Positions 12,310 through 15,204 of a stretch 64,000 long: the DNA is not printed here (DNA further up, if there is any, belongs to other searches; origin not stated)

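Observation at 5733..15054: Three adjacent giant secreted beta-propeller proteins sharing a T9SS/FlgD-Ig-type C-terminal domain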

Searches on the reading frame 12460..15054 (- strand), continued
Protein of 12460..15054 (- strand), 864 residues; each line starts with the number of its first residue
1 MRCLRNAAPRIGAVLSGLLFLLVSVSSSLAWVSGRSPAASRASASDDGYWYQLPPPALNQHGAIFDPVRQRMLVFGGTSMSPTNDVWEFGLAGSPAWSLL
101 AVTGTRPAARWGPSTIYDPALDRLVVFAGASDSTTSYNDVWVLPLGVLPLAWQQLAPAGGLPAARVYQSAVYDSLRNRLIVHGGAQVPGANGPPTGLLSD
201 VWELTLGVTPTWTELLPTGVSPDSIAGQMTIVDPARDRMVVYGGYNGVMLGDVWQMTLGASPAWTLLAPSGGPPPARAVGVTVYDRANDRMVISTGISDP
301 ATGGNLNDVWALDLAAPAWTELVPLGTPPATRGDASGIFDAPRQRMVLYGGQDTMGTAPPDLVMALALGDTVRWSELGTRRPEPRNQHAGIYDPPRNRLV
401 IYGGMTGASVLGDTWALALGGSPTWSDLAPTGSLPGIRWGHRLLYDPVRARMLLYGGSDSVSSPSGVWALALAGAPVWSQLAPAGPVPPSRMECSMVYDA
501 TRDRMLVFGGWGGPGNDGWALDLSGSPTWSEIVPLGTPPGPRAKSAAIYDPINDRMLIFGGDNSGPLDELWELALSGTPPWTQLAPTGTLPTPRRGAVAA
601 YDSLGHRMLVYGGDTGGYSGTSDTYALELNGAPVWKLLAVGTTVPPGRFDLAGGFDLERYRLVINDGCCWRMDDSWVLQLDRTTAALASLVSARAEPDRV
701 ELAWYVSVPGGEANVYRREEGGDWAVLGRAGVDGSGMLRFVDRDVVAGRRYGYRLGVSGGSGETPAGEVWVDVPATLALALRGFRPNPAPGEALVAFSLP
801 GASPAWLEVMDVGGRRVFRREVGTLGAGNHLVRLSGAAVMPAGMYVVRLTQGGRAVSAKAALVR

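Call 79: find_homologous_proteins(query=window:12460-15054:-)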
Query window:12460-15054:- (864 aa): 1216 proteins with E <= 0.001 among 8000 candidates; the best 120 are listed.
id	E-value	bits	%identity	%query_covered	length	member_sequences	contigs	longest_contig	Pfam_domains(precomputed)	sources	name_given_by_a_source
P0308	0.0e+0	1953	100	100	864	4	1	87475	PF24681.2,PF13854.13,PF13415.13,PF24981.2,PF01344.32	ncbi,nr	ncbi:MAG: T9SS type A sorting domain-containing protein [Candidatus Eisenbacteria bacterium]|nr:T9SS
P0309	2.3e-284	964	44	71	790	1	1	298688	PF24681.2,PF13854.13,PF13415.13,PF18962.8,PF24981.2,PF01344.32,PF13860.13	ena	-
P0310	3.2e-283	960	42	76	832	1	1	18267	PF07646.22,PF13418.13,PF24681.2,PF13854.13,PF13415.13,PF21159.4,PF24981.2,PF01344.32,PF13860.13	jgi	-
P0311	2.9e-274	931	43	74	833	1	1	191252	PF07646.22,PF24681.2,PF13854.13,PF13415.13,PF24981.2,PF01344.32,PF13860.13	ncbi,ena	-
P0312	5.0e-274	930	41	94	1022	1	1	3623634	PF13418.13,PF24681.2,PF13854.13,PF13415.13,PF24981.2,PF01344.32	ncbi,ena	-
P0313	2.1e-257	875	41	95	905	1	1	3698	PF24681.2,PF13854.13,PF13415.13,PF18962.8,PF24981.2,PF01344.32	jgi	jgi:hypothetical protein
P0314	6.0e-255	867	42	95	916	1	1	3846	PF07646.22,PF24681.2,PF13854.13,PF13415.13,PF18962.8,PF24981.2,PF01344.32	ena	-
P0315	1.6e-252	859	47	67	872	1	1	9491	PF13418.13,PF24681.2,PF13854.13,PF13415.13,PF24981.2,PF01344.32,PF13860.13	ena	-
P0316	6.9e-249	847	45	76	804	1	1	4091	PF07646.22,PF24681.2,PF13854.13,PF13415.13,PF24981.2,PF01344.32,PF13860.13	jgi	jgi:hypothetical protein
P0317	7.7e-237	807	42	94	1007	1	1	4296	PF07646.22,PF13418.13,PF24681.2,PF13854.13,PF13415.13,PF24981.2,PF01344.32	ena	-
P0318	1.8e-235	802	45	95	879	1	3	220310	PF13418.13,PF24681.2,PF13854.13,PF13415.13,PF24981.2,PF01344.32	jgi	jgi:hypothetical protein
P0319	6.2e-231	787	42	94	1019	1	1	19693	PF07646.22,PF13418.13,PF24681.2,PF13854.13,PF13415.13,PF25852.1,PF24981.2,PF01344.32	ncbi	-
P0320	1.4e-230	786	50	96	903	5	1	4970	PF07646.22,PF13418.13,PF24681.2,PF13854.13,PF13415.13,PF24981.2,PF01344.32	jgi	-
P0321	6.4e-230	784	45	73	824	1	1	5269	PF13418.13,PF24681.2,PF13854.13,PF13415.13,PF03089.21,PF24981.2,PF01344.32,PF13860.13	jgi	-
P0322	1.6e-229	783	45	96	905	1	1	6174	PF13418.13,PF24681.2,PF13854.13,PF13415.13,PF24981.2,PF01344.32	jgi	-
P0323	3.7e-229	781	33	97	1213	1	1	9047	PF13418.13,PF24681.2,PF13854.13,PF13415.13,PF24981.2,PF01344.32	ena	-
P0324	9.4e-228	777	35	94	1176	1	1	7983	PF24996.1,PF07646.22,PF13418.13,PF24681.2,PF13854.13,PF13415.13,PF18962.8,PF24981.2,PF01344.32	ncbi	-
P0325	2.4e-226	772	48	95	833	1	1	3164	PF07646.22,PF13418.13,PF24681.2,PF13854.13,PF13415.13,PF24981.2,PF01344.32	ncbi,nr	ncbi:MAG TPA: kelch repeat-containing protein [Gemmatimonadales bacterium]|nr:kelch repeat-containin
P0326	3.0e-226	772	46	100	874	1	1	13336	PF24996.1,PF07646.22,PF13418.13,PF24681.2,PF13854.13,PF13415.13,PF25852.1,PF24981.2,PF01344.32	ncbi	-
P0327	4.0e-224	765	44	93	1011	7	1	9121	PF07646.22,PF13418.13,PF24681.2,PF13854.13,PF13415.13,PF24981.2,PF01344.32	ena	-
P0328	1.7e-223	763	49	95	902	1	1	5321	PF07646.22,PF24681.2,PF13854.13,PF13415.13,PF24981.2,PF01344.32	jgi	jgi:hypothetical protein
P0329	3.4e-223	762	48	95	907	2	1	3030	PF07646.22,PF13418.13,PF24681.2,PF13854.13,PF13415.13,PF25852.1,PF24981.2,PF01344.32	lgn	-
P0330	1.1e-222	760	39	73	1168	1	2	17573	PF07646.22,PF13418.13,PF24681.2,PF13854.13,PF13415.13,PF24981.2,PF01344.32,PF13860.13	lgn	-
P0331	2.4e-222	759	48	96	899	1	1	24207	PF07646.22,PF13418.13,PF24681.2,PF13854.13,PF13415.13,PF25852.1,PF24981.2,PF01344.32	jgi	jgi:hypothetical protein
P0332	2.6e-222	759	40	98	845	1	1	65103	PF24681.2,PF13854.13,PF13415.13,PF24981.2,PF01344.32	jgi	jgi:hypothetical protein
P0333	2.5e-221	755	48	96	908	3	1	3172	PF24996.1,PF07646.22,PF13418.13,PF24681.2,PF13854.13,PF13415.13,PF25852.1,PF24981.2,PF01344.32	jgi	jgi:hypothetical protein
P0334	3.2e-220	752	48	96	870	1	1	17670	PF07646.22,PF24681.2,PF13854.13,PF13415.13,PF25852.1,PF24981.2,PF01344.32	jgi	jgi:hypothetical protein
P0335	1.3e-219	750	48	96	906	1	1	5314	PF07646.22,PF13418.13,PF24681.2,PF13854.13,PF13415.13,PF25852.1,PF24981.2,PF01344.32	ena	-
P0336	8.1e-219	747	39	96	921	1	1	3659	PF07646.22,PF24681.2,PF13854.13,PF13415.13,PF24981.2,PF01344.32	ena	-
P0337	2.0e-218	746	32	94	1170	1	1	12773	PF07646.22,PF13418.13,PF24681.2,PF13854.13,PF13415.13,PF24981.2,PF01344.32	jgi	jgi:hypothetical protein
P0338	1.7e-217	743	45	100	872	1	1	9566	PF24996.1,PF07646.22,PF13418.13,PF24681.2,PF13854.13,PF13415.13,PF25852.1,PF24981.2,PF01344.32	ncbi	-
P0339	8.1e-217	741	40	95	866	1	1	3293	PF24996.1,PF13418.13,PF24681.2,PF13854.13,PF13415.13,PF24981.2,PF01344.32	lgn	-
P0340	1.3e-216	740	47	96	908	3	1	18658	PF07646.22,PF13418.13,PF24681.2,PF13854.13,PF13415.13,PF25852.1,PF24981.2,PF01344.32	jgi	jgi:hypothetical protein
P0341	9.4e-215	734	47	96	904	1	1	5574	PF07646.22,PF24681.2,PF13854.13,PF13415.13,PF25852.1,PF24981.2,PF01344.32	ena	-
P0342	2.7e-214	732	43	94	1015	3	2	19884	PF07646.22,PF13418.13,PF24681.2,PF13854.13,PF13415.13,PF24981.2,PF01344.32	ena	-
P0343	8.1e-214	731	39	94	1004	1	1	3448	PF13418.13,PF24681.2,PF13854.13,PF13415.13,PF24981.2,PF01344.32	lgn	-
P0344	1.8e-213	729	47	96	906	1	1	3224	PF07646.22,PF13418.13,PF24681.2,PF13854.13,PF13415.13,PF24981.2,PF01344.32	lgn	-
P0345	1.0e-212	727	47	96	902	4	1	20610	PF07646.22,PF13418.13,PF24681.2,PF13854.13,PF13415.13,PF24981.2,PF01344.32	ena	-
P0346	2.2e-212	726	38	89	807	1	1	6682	PF07646.22,PF13418.13,PF24681.2,PF13854.13,PF13415.13,PF24981.2,PF01344.32,PF13860.13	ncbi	-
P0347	3.1e-212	725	39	74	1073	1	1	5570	PF07646.22,PF13418.13,PF24681.2,PF13854.13,PF13415.13,PF24981.2,PF01344.32,PF12219.15,PF13860.13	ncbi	-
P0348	5.3e-212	725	42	96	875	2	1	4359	PF24681.2,PF13854.13,PF13415.13,PF24981.2,PF01344.32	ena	-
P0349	8.3e-212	724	46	96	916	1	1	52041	PF24996.1,PF07646.22,PF13418.13,PF24681.2,PF13854.13,PF13415.13,PF24981.2,PF01344.32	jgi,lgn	jgi:hypothetical protein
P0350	3.0e-211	722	46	97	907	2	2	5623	PF07646.22,PF13418.13,PF24681.2,PF13854.13,PF13415.13,PF25852.1,PF24981.2,PF01344.32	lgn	-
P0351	3.9e-211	722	39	96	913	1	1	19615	PF13418.13,PF24681.2,PF13854.13,PF13415.13,PF03089.21,PF24981.2,PF01344.32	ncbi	-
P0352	5.8e-211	721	38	66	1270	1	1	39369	PF13418.13,PF24681.2,PF13854.13,PF13415.13,PF24981.2,PF18998.7,PF01344.32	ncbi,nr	ncbi:MAG TPA: kelch repeat-containing protein, partial [Candidatus Eisenbacteria bacterium]|nr:kelch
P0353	2.6e-210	719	46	96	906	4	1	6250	PF24996.1,PF07646.22,PF13418.13,PF24681.2,PF13854.13,PF13415.13,PF25852.1,PF24981.2,PF01344.32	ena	-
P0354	2.0e-206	706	40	96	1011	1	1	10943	PF07646.22,PF13418.13,PF24681.2,PF13854.13,PF13415.13,PF24981.2,PF01344.32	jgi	jgi:hypothetical protein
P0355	3.1e-206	706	36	94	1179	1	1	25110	PF07646.22,PF24681.2,PF13854.13,PF13415.13,PF24981.2,PF01344.32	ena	-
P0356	1.5e-205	703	41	72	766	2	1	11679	PF24996.1,PF07646.22,PF13418.13,PF24681.2,PF13854.13,PF13415.13,PF18962.8,PF25852.1,PF24981.2,PF01344.32,PF13860.13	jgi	jgi:hypothetical protein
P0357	2.0e-205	703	39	70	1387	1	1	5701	PF07646.22,PF13418.13,PF24681.2,PF13854.13,PF13415.13,PF24981.2,PF18998.7,PF01344.32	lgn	-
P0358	2.3e-205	703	39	73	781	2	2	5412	PF24681.2,PF13854.13,PF13415.13,PF24981.2,PF01344.32,PF13860.13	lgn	-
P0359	2.9e-205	702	42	99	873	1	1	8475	PF13418.13,PF24681.2,PF13854.13,PF13415.13,PF24981.2,PF01344.32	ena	-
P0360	1.2e-204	700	44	95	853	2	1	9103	PF07646.22,PF13418.13,PF24681.2,PF13854.13,PF13415.13,PF18962.8,PF24981.2,PF01344.32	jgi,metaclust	metaclust:\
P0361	1.2e-203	697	42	88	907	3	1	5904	PF07646.22,PF24681.2,PF13854.13,PF13415.13,PF24981.2,PF01344.32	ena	-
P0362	2.6e-203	696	37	88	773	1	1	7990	PF07646.22,PF13418.13,PF24681.2,PF13854.13,PF13415.13,PF18962.8,PF24981.2,PF01344.32,PF13860.13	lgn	-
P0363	1.9e-202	693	41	75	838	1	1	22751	PF24681.2,PF13854.13,PF13415.13,PF24981.2,PF01344.32,PF13860.13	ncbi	-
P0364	4.1e-202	692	45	95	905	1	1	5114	PF07646.22,PF13418.13,PF24681.2,PF13854.13,PF13415.13,PF25852.1,PF24981.2,PF01344.32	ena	-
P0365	4.8e-202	692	44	95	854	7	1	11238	PF07646.22,PF13418.13,PF24681.2,PF13854.13,PF13415.13,PF18962.8,PF24981.2,PF01344.32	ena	-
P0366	1.0e-201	691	40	74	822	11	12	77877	PF07646.22,PF13418.13,PF24681.2,PF13854.13,PF13415.13,PF24981.2,PF01344.32,PF13860.13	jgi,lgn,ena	jgi:hypothetical protein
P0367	2.2e-201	689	43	96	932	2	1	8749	PF07646.22,PF24681.2,PF13854.13,PF13415.13,PF24981.2,PF01344.32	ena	-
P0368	5.0e-201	688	43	93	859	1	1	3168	PF07646.22,PF24681.2,PF13854.13,PF13415.13,PF24981.2,PF01344.32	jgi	jgi:hypothetical protein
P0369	5.3e-201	688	46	95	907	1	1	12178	PF07646.22,PF13418.13,PF24681.2,PF13854.13,PF13415.13,PF25852.1,PF24981.2,PF01344.32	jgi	jgi:hypothetical protein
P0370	9.7e-201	687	39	94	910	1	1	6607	PF07646.22,PF24681.2,PF13854.13,PF13415.13,PF24981.2,PF01344.32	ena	-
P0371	1.8e-200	686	44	95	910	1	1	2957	PF07646.22,PF13418.13,PF24681.2,PF13854.13,PF13415.13,PF24981.2,PF01344.32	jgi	jgi:hypothetical protein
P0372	2.3e-200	686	42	94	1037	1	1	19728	PF13418.13,PF24681.2,PF13854.13,PF13415.13,PF24981.2,PF01344.32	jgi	jgi:hypothetical protein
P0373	3.3e-200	686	45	95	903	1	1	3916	PF13418.13,PF24681.2,PF13854.13,PF13415.13,PF24981.2,PF01344.32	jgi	jgi:hypothetical protein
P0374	5.0e-200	685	44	97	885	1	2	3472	PF07646.22,PF13418.13,PF24681.2,PF13854.13,PF13415.13,PF24981.2,PF01344.32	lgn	-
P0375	6.2e-200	685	44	95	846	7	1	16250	PF07646.22,PF13418.13,PF24681.2,PF13854.13,PF13415.13,PF24981.2,PF01344.32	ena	-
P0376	1.1e-199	684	45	96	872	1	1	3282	PF24996.1,PF07646.22,PF13418.13,PF24681.2,PF13854.13,PF13415.13,PF24981.2,PF01344.32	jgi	jgi:hypothetical protein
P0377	1.2e-199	684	38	68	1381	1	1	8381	PF13418.13,PF24681.2,PF13854.13,PF13415.13,PF24981.2,PF18998.7,PF01344.32,PF13860.13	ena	-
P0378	3.2e-199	682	40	94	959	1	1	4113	PF13418.13,PF24681.2,PF13854.13,PF13415.13,PF18962.8,PF24981.2,PF01344.32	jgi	jgi:hypothetical protein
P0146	4.5e-199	682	33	73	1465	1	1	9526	PF24996.1,PF07646.22,PF13418.13,PF24681.2,PF13854.13,PF13415.13,PF24981.2,PF01344.32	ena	-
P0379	6.4e-198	678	39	76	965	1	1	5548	PF07646.22,PF24681.2,PF13854.13,PF13415.13,PF24981.2,PF01344.32,PF13860.13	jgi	-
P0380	6.7e-198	678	44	96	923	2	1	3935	PF07646.22,PF13418.13,PF24681.2,PF13854.13,PF13415.13,PF24981.2,PF01344.32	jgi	-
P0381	2.9e-197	676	45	95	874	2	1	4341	PF13418.13,PF24681.2,PF13854.13,PF13415.13,PF18962.8,PF24981.2,PF01344.32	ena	-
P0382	3.8e-197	675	44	95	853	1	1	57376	PF07646.22,PF13418.13,PF24681.2,PF13854.13,PF13415.13,PF24981.2,PF01344.32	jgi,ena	jgi:hypothetical protein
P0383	1.1e-196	674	43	96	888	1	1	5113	PF24996.1,PF07646.22,PF13418.13,PF24681.2,PF13854.13,PF13415.13,PF25852.1,PF24981.2,PF01344.32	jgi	jgi:hypothetical protein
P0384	1.6e-196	673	43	96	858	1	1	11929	PF07646.22,PF24681.2,PF13854.13,PF13415.13,PF24981.2,PF01344.32,PF13860.13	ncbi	-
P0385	3.0e-195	669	36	72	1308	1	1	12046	PF24996.1,PF07646.22,PF13418.13,PF24681.2,PF13854.13,PF13415.13,PF25852.1,PF24981.2,PF18998.7,PF01344.32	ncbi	-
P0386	1.3e-194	667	47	70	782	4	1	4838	PF24681.2,PF13854.13,PF13415.13,PF21159.4,PF24981.2,PF01344.32,PF13860.13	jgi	-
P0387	1.8e-194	667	43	100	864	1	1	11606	PF24996.1,PF07646.22,PF13418.13,PF24681.2,PF13854.13,PF13415.13,PF25852.1,PF24981.2,PF01344.32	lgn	-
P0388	2.0e-194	666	37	93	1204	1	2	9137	PF07646.22,PF24681.2,PF13854.13,PF13415.13,PF25852.1,PF24981.2,PF01344.32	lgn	-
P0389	2.8e-194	666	44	95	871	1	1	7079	PF07646.22,PF13418.13,PF24681.2,PF13854.13,PF13415.13,PF24981.2,PF01344.32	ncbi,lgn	-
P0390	3.2e-194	666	43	95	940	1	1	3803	PF07646.22,PF13418.13,PF24681.2,PF13854.13,PF13415.13,PF24981.2,PF01344.32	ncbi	-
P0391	1.0e-192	661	39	95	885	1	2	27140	PF07646.22,PF13418.13,PF24681.2,PF13854.13,PF13415.13,PF18962.8,PF24981.2,PF01344.32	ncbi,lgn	-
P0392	6.0e-192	658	39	78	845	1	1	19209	PF24996.1,PF13418.13,PF24681.2,PF13854.13,PF13415.13,PF24981.2,PF01344.32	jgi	jgi:hypothetical protein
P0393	8.7e-192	658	43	73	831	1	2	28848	PF13418.13,PF24681.2,PF13854.13,PF13415.13,PF24981.2,PF01344.32,PF13860.13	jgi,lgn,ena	jgi:hypothetical protein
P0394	1.5e-191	657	43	95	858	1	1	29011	PF13418.13,PF24681.2,PF13854.13,PF13415.13,PF24981.2,PF01344.32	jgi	jgi:Galactose oxidase, central domain/Kelch motif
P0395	5.3e-191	655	44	96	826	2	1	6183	PF07646.22,PF24681.2,PF13854.13,PF13415.13,PF24981.2,PF01344.32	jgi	jgi:hypothetical protein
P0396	1.4e-189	650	43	95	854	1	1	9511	PF07646.22,PF13418.13,PF24681.2,PF13854.13,PF13415.13,PF24981.2,PF25833.1,PF01344.32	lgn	-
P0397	3.5e-189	649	43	95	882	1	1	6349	PF07646.22,PF13418.13,PF24681.2,PF13854.13,PF13415.13,PF24981.2,PF01344.32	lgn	-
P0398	1.4e-188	647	44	95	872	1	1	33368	PF07646.22,PF13418.13,PF24681.2,PF13854.13,PF13415.13,PF24981.2,PF01344.32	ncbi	-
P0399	2.2e-188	646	40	73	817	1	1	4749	PF13418.13,PF24681.2,PF13854.13,PF13415.13,PF24981.2,PF01344.32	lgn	-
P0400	3.1e-188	646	35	67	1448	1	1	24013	PF07646.22,PF09479.17,PF13418.13,PF24681.2,PF13854.13,PF13415.13,PF24981.2,PF18998.7,PF01344.32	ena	-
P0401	3.7e-188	646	41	95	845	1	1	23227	PF07646.22,PF13418.13,PF24681.2,PF13854.13,PF13415.13,PF24981.2,PF01344.32,PF13860.13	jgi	jgi:hypothetical protein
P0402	6.3e-188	645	38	94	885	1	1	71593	PF13418.13,PF24681.2,PF13854.13,PF13415.13,PF24981.2,PF01344.32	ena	-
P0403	7.0e-188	645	40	73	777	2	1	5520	PF07646.22,PF13418.13,PF24681.2,PF13854.13,PF13415.13,PF18962.8,PF24981.2,PF01344.32,PF13860.13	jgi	jgi:FlgD Ig-like domain/Galactose oxidase, central domain/Kelch motif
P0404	2.4e-187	643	43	75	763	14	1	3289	PF07646.22,PF13418.13,PF24681.2,PF13854.13,PF13415.13,PF18962.8,PF25852.1,PF24981.2,PF01344.32,PF13860.13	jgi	-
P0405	5.8e-187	642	41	66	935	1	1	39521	PF07646.22,PF24681.2,PF13854.13,PF13415.13,PF24981.2,PF01344.32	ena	-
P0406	6.4e-187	642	41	95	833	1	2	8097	PF13418.13,PF24681.2,PF13854.13,PF13415.13,PF24981.2,PF01344.32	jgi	jgi:hypothetical protein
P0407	1.1e-185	638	38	73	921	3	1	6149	PF07646.22,PF13418.13,PF24681.2,PF13854.13,PF13415.13,PF24981.2,PF01344.32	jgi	-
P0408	1.2e-185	637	43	94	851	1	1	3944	PF07646.22,PF13418.13,PF24681.2,PF13854.13,PF13415.13,PF25852.1,PF24981.2,PF01344.32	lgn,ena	-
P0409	4.2e-185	636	42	95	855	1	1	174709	PF07646.22,PF13418.13,PF24681.2,PF13854.13,PF13415.13,PF24981.2,PF01344.32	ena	-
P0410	6.8e-185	635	40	72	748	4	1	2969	PF13418.13,PF24681.2,PF13854.13,PF13415.13,PF18962.8,PF24981.2,PF01344.32,PF13860.13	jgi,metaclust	metaclust:\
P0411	1.7e-184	634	41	93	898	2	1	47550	PF24681.2,PF13854.13,PF13415.13,PF24981.2,PF01344.32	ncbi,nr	ncbi:MAG: hypothetical protein HZC42_00265 [Candidatus Eisenbacteria bacterium]|nr:hypothetical prot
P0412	6.8e-184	632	35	64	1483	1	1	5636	PF13418.13,PF24681.2,PF13854.13,PF13415.13,PF24981.2,PF18998.7,PF01344.32,PF13860.13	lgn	-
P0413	6.9e-184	632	35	93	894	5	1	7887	PF24996.1,PF07646.22,PF13418.13,PF24681.2,PF13854.13,PF13415.13,PF24981.2,PF01344.32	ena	-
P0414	8.3e-184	631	45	87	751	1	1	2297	PF24996.1,PF07646.22,PF13418.13,PF24681.2,PF13854.13,PF13415.13,PF25852.1,PF24981.2,PF01344.32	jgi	jgi:hypothetical protein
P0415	1.3e-182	627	42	75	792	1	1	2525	PF07646.22,PF24681.2,PF13854.13,PF13415.13,PF25852.1,PF24981.2,PF01344.32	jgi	-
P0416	1.9e-182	627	37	64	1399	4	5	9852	PF07646.22,PF09479.17,PF24681.2,PF13854.13,PF13415.13,PF24981.2,PF18998.7,PF01344.32,PF13860.13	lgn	-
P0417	3.2e-182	626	41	95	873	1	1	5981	PF13418.13,PF24681.2,PF13854.13,PF13415.13,PF24981.2,PF01344.32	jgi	jgi:hypothetical protein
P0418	5.8e-182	625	44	74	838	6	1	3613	PF13418.13,PF24681.2,PF13854.13,PF13415.13,PF24981.2,PF01344.32,PF13860.13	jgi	jgi:hypothetical protein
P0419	6.9e-182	625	42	95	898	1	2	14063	PF13418.13,PF24681.2,PF13854.13,PF13415.13,PF24981.2,PF01344.32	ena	-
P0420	7.1e-182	625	37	70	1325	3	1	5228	PF07646.22,PF13418.13,PF24681.2,PF13854.13,PF13415.13,PF24981.2,PF18998.7,PF01344.32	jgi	-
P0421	7.4e-182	625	38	95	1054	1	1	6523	PF07646.22,PF24681.2,PF13854.13,PF13415.13,PF24981.2,PF01344.32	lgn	-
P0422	1.1e-180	621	36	72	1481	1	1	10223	PF09479.17,PF13418.13,PF24681.2,PF13854.13,PF13415.13,PF18962.8,PF24981.2,PF18998.7,PF01344.32,PF13860.13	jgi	jgi:uncharacterized repeat protein (TIGR02543 family)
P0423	1.7e-180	620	40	76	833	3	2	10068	PF24996.1,PF07646.22,PF13418.13,PF24681.2,PF13854.13,PF13415.13,PF18962.8,PF24981.2,PF01344.32,PF13860.13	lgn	-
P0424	3.0e-180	620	38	70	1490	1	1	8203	PF07646.22,PF09479.17,PF13418.13,PF24681.2,PF13854.13,PF13415.13,PF24981.2,PF18998.7,PF01344.32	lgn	-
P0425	3.2e-180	619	39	71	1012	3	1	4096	PF13418.13,PF24681.2,PF13854.13,PF13415.13,PF24981.2,PF01344.32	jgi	-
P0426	4.3e-180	619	42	78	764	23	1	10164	PF07646.22,PF13418.13,PF24681.2,PF13854.13,PF13415.13,PF18962.8,PF25852.1,PF24981.2,PF01344.32,PF13860.13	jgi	jgi:hypothetical protein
